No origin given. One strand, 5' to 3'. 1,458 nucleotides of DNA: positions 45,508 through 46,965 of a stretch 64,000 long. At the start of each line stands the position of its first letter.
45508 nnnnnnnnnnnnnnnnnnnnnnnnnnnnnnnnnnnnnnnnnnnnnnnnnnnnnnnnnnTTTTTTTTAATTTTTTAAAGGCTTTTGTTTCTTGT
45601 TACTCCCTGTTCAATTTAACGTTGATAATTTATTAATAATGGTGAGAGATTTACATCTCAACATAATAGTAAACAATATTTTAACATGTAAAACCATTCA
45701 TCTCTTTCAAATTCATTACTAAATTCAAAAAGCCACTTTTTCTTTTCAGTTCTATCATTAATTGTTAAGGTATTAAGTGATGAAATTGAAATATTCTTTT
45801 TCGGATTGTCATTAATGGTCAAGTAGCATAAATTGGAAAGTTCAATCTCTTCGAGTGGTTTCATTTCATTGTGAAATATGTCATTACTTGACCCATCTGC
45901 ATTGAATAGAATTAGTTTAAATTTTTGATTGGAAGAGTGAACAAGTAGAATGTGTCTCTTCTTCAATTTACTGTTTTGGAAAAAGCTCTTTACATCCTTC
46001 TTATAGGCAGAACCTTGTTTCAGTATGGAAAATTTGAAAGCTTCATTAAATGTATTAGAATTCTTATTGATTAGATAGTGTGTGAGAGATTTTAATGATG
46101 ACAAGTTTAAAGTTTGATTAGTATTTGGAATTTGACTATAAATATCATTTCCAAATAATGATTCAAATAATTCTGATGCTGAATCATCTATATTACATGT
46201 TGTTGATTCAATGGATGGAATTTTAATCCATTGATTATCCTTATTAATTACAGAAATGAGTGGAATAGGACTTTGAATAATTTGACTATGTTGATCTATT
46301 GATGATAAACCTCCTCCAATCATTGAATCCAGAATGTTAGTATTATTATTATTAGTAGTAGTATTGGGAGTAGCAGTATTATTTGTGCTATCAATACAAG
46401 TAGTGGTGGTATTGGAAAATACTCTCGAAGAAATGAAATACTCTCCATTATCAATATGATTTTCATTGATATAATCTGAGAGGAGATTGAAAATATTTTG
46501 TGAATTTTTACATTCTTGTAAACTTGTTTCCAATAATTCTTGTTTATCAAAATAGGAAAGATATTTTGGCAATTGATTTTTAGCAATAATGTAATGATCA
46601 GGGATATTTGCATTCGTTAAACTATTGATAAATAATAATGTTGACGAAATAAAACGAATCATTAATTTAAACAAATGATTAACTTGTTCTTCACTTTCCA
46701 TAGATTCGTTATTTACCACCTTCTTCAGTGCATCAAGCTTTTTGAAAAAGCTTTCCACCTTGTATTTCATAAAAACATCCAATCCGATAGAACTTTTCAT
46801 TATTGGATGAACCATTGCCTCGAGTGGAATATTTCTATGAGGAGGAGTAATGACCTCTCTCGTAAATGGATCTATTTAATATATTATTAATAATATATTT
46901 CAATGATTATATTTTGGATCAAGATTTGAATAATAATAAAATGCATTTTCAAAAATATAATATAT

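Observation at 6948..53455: Recurring GC-rich E2F-like motif (C/G)CGCCAA(A/C) 40-95 bp upstream of several genes, including cilium-related ones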

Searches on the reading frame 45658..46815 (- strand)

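Call 12: search_protein_families(library=pfam, proteins=[window:45658-46815:-])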
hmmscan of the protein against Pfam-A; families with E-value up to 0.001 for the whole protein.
window:45658-46815:- (385 aa): 1 family
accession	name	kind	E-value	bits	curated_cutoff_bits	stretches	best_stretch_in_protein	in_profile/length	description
PF00169.35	PH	-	0.00024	22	25.1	1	266-381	3-103/105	PH domain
